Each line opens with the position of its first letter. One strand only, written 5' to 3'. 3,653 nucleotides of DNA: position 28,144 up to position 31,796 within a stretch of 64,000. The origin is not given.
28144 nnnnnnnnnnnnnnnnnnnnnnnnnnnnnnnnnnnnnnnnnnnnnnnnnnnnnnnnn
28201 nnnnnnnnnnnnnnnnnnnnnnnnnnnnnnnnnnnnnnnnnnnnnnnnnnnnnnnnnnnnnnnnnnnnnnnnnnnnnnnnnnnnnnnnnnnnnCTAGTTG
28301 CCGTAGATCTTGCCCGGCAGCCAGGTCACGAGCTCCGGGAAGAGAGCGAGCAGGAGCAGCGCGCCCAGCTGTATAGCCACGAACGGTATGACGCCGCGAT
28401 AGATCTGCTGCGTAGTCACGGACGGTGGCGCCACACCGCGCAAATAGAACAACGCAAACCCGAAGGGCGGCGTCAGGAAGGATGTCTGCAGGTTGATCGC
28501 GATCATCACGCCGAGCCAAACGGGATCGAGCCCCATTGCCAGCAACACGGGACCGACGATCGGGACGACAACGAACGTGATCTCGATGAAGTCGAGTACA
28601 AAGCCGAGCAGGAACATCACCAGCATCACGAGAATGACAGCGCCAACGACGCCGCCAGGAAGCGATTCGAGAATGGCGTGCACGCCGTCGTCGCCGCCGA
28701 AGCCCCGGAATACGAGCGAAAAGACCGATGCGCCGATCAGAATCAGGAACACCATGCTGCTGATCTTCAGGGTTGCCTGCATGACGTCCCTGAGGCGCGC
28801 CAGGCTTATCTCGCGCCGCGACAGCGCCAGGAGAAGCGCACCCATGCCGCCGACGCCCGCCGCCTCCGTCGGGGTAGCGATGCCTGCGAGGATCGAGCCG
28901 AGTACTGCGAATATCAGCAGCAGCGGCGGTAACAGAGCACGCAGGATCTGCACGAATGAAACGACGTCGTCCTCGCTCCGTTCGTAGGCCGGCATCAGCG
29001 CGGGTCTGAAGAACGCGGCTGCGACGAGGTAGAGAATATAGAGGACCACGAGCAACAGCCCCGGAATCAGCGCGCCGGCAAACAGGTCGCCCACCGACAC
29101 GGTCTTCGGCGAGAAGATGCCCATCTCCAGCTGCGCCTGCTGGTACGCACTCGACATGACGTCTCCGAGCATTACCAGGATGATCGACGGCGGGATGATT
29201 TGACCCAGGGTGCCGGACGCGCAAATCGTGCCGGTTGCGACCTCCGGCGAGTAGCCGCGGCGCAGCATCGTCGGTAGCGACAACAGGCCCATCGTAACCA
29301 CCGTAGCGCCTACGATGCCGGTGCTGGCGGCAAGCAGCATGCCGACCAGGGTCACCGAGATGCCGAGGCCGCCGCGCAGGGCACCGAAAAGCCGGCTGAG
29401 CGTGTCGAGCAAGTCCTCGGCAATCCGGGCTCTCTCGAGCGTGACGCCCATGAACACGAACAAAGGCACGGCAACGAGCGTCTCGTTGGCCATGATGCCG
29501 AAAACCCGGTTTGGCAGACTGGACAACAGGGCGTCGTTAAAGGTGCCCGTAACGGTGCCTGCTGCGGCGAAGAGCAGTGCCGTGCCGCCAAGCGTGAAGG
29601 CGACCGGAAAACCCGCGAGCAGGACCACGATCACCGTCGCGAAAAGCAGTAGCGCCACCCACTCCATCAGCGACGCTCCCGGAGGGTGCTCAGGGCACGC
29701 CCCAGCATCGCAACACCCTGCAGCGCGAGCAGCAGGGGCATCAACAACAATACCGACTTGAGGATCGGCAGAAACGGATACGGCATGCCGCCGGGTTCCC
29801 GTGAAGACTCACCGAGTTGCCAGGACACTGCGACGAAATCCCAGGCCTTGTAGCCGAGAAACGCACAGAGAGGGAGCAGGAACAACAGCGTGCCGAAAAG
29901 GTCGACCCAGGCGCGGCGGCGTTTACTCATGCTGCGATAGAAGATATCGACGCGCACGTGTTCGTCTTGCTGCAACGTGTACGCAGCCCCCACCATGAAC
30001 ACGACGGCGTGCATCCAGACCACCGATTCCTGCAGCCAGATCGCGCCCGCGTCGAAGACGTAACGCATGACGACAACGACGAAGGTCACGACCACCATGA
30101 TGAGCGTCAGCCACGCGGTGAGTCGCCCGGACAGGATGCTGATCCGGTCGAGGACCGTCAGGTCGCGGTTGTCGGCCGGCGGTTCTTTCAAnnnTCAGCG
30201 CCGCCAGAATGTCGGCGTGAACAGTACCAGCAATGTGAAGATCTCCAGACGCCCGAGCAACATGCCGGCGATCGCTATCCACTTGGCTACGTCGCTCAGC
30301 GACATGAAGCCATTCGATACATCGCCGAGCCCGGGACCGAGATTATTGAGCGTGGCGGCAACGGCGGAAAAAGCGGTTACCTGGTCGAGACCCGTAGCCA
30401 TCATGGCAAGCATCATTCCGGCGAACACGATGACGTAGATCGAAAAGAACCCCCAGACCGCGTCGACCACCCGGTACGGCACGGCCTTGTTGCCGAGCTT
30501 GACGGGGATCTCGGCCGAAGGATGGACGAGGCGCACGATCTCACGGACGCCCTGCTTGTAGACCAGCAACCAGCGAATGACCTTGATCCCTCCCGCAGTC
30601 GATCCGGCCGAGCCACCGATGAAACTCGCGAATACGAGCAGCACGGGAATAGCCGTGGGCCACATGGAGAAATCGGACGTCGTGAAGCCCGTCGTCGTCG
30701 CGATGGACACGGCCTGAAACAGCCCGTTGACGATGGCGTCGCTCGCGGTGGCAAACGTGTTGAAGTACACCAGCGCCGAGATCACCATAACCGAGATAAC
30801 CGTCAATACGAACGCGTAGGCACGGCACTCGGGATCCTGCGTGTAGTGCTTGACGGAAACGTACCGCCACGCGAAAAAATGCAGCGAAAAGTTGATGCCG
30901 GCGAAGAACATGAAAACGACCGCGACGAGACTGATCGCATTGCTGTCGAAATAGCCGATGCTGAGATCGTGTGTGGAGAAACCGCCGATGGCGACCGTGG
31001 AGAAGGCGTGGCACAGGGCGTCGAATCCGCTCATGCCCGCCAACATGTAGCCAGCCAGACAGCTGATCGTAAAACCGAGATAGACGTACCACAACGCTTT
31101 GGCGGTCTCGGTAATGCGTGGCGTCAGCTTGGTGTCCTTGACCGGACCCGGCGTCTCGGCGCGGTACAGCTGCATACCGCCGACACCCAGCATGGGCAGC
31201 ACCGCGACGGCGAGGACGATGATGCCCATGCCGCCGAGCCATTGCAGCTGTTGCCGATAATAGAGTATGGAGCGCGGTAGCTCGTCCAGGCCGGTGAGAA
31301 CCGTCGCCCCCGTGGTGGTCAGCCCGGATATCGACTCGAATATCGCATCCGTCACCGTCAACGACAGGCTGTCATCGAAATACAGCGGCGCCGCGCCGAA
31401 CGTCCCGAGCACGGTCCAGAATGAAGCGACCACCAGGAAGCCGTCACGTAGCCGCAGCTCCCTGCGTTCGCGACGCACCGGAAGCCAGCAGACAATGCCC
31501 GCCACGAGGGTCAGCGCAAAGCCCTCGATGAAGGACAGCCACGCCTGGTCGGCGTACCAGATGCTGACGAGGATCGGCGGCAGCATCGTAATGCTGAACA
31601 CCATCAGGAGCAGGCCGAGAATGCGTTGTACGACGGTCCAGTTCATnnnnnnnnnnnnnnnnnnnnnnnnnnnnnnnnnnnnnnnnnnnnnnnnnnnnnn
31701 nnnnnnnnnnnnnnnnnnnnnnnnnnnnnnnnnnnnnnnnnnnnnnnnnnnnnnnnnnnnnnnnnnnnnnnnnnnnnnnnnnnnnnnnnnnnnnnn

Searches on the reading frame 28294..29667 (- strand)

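Call 5: search_protein_families(library=pfam, proteins=[window:28294-29667:-], max_evalue=0.01)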
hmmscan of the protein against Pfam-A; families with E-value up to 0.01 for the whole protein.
window:28294-29667:- (457 aa): 1 family
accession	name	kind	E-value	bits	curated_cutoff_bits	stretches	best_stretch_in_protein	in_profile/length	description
PF06808.19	DctM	-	7e-84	282.5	23.8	1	9-446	1-413/413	Tripartite ATP-independent periplasmic transporter, DctM component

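Call 6: search_protein_families(library=ncbifam, proteins=[window:28294-29667:-], max_evalue=0.01)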
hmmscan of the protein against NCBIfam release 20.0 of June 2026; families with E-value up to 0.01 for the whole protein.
window:28294-29667:- (457 aa): 3 families
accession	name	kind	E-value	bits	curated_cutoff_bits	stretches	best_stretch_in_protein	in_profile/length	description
TIGR00786.1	dctM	subfamily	1.4e-99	333.7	268.45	1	19-451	1-405/405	TRAP transporter large permease subunit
NF011634.1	PRK15060.1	equivalog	1.2e-25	90.4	800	1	16-448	14-418/425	2,3-diketo-L-gulonate TRAP transporter large permease YiaN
TIGR02123.1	TRAP_fused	subfamily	3.3e-10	39.3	320.65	1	53-413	157-503/615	TRAP transporter fused permease subunit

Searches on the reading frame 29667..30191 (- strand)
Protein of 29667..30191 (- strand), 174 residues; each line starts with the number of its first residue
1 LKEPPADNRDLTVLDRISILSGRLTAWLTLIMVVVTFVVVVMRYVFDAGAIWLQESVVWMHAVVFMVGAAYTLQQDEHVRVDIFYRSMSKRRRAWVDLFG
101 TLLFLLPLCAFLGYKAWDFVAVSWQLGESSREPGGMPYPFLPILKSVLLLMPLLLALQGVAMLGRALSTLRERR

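Call 5: search_protein_families(library=pfam, proteins=[window:29667-30191:-], max_evalue=0.01)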
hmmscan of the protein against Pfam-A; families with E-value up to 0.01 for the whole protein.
window:29667-30191:- (174 aa): 1 family
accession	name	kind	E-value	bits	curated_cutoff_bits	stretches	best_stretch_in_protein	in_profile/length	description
PF04290.18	DctQ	-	1.9e-23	83.3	28.3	1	32-167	1-130/132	Tripartite ATP-independent periplasmic transporters, DctQ component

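Call 6: search_protein_families(library=ncbifam, proteins=[window:29667-30191:-], max_evalue=0.01)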
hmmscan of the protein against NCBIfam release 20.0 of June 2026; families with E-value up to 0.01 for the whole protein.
window:29667-30191:- (174 aa): 1 family
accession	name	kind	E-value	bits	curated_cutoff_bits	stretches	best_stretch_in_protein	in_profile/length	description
NF007374.1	PRK09877.1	equivalog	6.2e-05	23.4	260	1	19-124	4-107/157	2,3-diketo-L-gulonate TRAP transporter small permease YiaM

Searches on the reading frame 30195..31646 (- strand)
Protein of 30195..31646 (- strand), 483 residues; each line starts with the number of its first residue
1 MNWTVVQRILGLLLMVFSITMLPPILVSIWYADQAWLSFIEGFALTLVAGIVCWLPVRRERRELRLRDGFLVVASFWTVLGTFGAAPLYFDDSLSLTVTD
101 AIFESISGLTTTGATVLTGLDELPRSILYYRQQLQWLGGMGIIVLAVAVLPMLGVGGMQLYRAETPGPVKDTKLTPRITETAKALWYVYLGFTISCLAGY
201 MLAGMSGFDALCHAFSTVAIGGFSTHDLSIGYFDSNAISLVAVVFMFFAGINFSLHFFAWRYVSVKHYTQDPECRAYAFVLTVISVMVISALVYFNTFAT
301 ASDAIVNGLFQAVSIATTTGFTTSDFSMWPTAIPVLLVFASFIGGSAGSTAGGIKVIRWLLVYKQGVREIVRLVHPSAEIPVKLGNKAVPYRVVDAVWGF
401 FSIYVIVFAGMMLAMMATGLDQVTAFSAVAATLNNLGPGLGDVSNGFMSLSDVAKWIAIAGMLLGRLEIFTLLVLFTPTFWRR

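Call 5: search_protein_families(library=pfam, proteins=[window:30195-31646:-], max_evalue=0.01)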
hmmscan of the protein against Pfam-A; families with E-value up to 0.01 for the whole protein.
window:30195-31646:- (483 aa): 1 family
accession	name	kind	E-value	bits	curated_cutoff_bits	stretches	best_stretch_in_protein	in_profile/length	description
PF02386.22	TrkH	-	5.3e-98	329.1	27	1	39-477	5-491/502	Cation transport protein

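Call 6: search_protein_families(library=ncbifam, proteins=[window:30195-31646:-], max_evalue=0.01)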
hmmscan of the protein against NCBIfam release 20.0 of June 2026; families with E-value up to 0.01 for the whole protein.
window:30195-31646:- (483 aa): 2 families
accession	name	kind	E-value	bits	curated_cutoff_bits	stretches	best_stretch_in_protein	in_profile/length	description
NF008020.0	PRK10750.1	equivalog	4.3e-187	623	866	1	1-482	1-482/483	Trk system potassium transporter TrkH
TIGR00933.1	2a38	subfamily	1.3e-106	357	331.15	1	84-466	2-391/391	TrkH family potassium uptake protein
